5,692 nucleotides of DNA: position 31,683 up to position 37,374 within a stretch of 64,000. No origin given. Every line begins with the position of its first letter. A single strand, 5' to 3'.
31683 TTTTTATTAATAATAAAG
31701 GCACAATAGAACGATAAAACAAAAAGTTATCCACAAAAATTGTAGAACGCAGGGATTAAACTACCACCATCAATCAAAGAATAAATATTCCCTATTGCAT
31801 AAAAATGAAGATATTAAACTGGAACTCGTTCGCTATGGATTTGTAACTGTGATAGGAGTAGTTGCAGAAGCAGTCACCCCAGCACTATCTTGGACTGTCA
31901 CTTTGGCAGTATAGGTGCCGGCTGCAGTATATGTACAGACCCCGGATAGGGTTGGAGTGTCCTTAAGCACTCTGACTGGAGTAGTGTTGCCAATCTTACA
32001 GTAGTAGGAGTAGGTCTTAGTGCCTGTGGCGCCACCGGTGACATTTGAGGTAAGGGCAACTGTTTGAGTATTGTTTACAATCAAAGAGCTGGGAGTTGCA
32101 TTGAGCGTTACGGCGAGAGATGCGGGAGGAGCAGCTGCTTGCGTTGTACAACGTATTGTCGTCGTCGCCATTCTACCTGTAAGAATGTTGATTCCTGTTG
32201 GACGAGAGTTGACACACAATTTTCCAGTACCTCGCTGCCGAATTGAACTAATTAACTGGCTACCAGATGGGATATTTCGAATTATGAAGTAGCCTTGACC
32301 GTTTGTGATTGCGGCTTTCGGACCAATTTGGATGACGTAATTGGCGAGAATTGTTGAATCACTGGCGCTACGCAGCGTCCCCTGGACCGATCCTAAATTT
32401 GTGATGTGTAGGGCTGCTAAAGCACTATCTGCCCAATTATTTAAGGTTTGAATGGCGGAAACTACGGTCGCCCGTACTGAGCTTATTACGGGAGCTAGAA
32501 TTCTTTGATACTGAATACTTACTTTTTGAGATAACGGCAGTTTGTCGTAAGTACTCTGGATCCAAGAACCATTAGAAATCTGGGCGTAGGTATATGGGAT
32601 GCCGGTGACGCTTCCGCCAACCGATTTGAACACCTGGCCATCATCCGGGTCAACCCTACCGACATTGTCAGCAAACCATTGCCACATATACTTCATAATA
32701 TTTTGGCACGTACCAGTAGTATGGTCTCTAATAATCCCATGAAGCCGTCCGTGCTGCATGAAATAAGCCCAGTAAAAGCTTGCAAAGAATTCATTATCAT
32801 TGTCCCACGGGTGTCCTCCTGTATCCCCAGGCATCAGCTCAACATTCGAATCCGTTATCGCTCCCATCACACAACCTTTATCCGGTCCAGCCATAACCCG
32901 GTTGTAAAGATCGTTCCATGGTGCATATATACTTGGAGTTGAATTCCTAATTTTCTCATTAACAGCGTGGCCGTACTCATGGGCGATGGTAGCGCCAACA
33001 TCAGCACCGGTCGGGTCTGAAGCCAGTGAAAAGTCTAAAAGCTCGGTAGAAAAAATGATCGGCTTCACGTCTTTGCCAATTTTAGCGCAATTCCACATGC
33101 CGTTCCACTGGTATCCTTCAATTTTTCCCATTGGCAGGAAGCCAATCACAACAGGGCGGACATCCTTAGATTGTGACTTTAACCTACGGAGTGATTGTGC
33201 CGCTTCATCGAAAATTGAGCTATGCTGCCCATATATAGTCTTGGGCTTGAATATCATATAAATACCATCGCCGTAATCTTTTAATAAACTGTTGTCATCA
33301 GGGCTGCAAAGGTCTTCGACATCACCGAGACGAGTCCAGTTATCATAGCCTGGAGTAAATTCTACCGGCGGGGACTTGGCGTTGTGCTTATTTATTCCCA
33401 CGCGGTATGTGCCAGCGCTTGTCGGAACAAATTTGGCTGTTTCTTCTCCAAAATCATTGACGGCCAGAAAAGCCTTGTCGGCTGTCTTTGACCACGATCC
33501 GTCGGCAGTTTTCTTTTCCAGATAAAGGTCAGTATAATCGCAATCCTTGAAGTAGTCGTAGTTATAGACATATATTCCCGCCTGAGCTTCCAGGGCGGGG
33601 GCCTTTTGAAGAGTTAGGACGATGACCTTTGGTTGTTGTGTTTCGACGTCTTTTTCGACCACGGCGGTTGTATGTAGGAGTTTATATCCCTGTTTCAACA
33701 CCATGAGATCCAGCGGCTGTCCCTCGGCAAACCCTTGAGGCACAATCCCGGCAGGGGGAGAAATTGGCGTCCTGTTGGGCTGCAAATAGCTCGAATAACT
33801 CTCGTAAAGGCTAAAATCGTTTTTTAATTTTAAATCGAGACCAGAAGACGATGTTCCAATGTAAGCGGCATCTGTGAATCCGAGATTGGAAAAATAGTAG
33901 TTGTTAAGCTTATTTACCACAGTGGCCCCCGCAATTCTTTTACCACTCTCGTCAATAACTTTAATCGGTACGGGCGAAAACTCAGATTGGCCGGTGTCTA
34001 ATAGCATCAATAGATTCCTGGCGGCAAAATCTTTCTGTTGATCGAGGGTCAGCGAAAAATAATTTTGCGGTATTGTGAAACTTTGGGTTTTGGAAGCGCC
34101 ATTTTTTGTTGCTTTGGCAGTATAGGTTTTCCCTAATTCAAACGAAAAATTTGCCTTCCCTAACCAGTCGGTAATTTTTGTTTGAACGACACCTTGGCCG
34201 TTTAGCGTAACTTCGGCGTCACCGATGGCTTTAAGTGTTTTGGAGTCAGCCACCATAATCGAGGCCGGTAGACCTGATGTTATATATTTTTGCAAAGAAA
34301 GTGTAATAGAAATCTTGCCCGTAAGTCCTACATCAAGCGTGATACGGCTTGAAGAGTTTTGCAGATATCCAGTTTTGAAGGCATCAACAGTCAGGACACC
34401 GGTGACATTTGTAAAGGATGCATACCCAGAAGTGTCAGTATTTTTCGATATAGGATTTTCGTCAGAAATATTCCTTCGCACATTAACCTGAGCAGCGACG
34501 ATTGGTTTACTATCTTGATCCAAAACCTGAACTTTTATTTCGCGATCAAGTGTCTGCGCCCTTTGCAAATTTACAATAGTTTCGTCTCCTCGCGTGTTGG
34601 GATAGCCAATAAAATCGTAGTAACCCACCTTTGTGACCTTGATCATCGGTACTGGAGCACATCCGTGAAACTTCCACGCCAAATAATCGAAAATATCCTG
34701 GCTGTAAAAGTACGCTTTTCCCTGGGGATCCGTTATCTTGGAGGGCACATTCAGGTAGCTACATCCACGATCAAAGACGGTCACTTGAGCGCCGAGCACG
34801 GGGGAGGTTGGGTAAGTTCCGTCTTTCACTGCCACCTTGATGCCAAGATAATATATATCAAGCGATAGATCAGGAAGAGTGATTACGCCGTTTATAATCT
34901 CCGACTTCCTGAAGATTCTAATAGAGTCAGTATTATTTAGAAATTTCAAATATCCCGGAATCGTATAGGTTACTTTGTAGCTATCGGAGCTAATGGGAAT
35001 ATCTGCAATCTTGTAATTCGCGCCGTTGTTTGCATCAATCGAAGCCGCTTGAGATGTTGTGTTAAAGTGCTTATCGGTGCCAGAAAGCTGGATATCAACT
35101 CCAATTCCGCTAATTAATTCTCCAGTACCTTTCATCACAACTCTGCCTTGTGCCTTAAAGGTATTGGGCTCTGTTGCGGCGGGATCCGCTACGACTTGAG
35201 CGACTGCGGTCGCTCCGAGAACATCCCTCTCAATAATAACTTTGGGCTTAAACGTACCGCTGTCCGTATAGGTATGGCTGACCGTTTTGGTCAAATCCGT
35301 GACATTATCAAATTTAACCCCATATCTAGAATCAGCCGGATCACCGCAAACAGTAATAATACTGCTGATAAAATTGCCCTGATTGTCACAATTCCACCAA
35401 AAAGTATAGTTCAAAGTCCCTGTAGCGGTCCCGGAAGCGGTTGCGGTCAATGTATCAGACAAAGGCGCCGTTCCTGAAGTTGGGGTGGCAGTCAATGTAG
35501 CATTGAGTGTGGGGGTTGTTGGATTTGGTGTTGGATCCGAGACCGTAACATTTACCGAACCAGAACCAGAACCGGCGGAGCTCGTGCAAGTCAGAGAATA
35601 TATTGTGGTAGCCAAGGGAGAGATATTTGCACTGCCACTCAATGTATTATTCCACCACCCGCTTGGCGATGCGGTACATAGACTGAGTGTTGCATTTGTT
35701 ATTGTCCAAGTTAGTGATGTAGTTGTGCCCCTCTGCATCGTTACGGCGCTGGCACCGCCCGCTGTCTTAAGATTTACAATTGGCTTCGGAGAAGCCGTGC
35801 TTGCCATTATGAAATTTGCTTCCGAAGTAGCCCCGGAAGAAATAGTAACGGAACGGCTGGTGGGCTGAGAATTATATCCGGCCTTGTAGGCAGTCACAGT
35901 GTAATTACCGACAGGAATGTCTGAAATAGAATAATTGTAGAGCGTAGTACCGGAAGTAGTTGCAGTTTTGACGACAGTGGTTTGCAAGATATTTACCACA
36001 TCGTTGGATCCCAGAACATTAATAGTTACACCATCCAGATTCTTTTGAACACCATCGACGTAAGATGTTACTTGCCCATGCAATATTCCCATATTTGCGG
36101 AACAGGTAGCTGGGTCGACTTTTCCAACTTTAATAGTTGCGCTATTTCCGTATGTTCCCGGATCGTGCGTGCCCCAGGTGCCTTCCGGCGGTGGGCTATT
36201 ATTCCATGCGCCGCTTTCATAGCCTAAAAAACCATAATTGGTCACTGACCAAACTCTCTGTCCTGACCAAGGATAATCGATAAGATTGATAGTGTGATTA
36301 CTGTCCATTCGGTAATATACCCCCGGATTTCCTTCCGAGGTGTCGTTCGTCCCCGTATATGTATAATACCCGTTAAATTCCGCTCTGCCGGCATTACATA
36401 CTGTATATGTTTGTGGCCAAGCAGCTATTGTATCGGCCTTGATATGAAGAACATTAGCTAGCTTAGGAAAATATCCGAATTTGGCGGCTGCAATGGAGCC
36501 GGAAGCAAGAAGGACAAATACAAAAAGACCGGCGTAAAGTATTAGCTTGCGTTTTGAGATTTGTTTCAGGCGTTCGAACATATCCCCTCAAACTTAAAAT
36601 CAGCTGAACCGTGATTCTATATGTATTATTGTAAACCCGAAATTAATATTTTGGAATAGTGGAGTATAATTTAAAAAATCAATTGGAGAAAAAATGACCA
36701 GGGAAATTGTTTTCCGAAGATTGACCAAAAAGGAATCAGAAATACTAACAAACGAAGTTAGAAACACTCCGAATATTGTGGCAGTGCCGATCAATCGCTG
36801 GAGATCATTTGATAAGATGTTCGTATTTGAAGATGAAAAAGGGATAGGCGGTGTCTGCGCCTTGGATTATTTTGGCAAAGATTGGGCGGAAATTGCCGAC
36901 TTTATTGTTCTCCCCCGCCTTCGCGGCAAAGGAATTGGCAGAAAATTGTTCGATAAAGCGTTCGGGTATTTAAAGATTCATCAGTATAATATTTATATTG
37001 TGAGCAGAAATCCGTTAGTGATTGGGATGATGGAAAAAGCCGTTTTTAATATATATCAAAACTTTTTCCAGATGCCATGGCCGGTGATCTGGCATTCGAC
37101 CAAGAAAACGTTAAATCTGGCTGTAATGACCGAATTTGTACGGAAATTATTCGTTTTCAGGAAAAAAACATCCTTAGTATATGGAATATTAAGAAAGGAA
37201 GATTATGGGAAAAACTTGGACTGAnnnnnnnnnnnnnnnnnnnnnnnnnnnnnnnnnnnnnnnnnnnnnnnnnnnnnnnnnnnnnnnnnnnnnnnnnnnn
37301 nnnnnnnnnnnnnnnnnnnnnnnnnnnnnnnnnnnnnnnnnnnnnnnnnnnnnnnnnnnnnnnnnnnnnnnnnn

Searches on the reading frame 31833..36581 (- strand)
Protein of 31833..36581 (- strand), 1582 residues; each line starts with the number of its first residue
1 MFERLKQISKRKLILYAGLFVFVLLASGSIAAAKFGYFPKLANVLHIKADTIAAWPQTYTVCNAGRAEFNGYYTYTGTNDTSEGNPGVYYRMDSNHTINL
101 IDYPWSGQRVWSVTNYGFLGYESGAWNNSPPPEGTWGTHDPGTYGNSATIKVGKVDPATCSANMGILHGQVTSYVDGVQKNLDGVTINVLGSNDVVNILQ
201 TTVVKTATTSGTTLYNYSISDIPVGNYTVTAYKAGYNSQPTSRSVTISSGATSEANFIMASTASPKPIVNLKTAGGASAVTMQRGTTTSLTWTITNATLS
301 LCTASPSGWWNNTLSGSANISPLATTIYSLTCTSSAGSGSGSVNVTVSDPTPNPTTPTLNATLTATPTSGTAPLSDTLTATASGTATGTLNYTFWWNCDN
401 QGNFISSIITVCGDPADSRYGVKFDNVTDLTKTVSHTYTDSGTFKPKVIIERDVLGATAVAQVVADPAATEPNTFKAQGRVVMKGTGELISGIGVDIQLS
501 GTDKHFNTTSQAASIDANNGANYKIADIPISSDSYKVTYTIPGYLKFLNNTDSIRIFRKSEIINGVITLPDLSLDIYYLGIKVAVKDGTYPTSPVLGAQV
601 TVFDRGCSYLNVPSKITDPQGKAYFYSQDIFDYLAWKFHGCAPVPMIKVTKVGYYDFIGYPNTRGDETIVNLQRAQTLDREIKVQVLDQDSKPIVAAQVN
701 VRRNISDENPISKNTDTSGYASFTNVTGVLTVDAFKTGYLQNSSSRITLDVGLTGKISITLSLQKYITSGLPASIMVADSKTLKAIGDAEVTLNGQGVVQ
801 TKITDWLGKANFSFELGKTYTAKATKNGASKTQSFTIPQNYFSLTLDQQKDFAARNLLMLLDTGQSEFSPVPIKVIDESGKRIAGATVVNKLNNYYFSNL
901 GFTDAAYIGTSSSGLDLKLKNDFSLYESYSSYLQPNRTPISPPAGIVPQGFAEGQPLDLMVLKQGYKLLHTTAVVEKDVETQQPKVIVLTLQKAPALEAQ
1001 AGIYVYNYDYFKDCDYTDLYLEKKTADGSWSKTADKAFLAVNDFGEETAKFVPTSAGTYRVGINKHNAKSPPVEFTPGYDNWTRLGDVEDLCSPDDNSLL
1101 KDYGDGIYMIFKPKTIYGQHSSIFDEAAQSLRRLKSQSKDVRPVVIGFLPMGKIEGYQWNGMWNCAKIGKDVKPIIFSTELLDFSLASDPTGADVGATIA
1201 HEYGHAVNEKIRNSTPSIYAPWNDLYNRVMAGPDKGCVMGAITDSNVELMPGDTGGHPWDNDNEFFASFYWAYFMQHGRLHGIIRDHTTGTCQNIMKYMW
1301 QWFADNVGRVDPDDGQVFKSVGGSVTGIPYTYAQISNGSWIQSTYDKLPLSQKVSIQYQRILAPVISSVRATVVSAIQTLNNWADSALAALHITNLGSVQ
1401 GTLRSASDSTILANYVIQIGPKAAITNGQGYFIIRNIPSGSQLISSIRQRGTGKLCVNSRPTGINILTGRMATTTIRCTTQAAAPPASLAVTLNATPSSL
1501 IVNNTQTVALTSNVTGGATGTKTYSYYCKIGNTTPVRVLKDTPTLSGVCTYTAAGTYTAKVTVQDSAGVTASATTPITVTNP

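Call 85: search_protein_families(library=pfam, proteins=[window:31833-36581:-], max_evalue=0.00001)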
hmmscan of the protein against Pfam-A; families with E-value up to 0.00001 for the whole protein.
window:31833-36581:- (1582 aa): 1 family
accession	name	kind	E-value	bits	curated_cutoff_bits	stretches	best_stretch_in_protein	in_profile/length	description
PF13620.12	CarboxypepD_reg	-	3.5e-16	59.8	32.3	1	682-762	2-82/82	Carboxypeptidase regulatory-like domain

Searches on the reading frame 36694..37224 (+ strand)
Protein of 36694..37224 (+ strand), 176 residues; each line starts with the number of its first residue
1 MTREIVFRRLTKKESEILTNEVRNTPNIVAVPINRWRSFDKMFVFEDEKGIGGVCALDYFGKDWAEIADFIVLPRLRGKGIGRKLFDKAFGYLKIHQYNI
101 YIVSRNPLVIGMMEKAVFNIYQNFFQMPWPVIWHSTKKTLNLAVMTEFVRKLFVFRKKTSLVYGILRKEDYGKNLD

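Call 85: search_protein_families(library=pfam, proteins=[window:36694-37224:+], max_evalue=0.00001)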
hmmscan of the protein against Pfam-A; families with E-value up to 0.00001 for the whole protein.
window:36694-37224:+ (176 aa): 2 families
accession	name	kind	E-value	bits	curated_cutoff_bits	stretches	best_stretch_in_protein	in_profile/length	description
PF00583.31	Acetyltransf_1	-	8.8e-09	36.1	20.7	1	42-112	35-110/116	Acetyltransferase (GNAT) family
PF13508.13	Acetyltransf_7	-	2e-08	34.9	27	1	41-99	4-61/84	Acetyltransferase (GNAT) domain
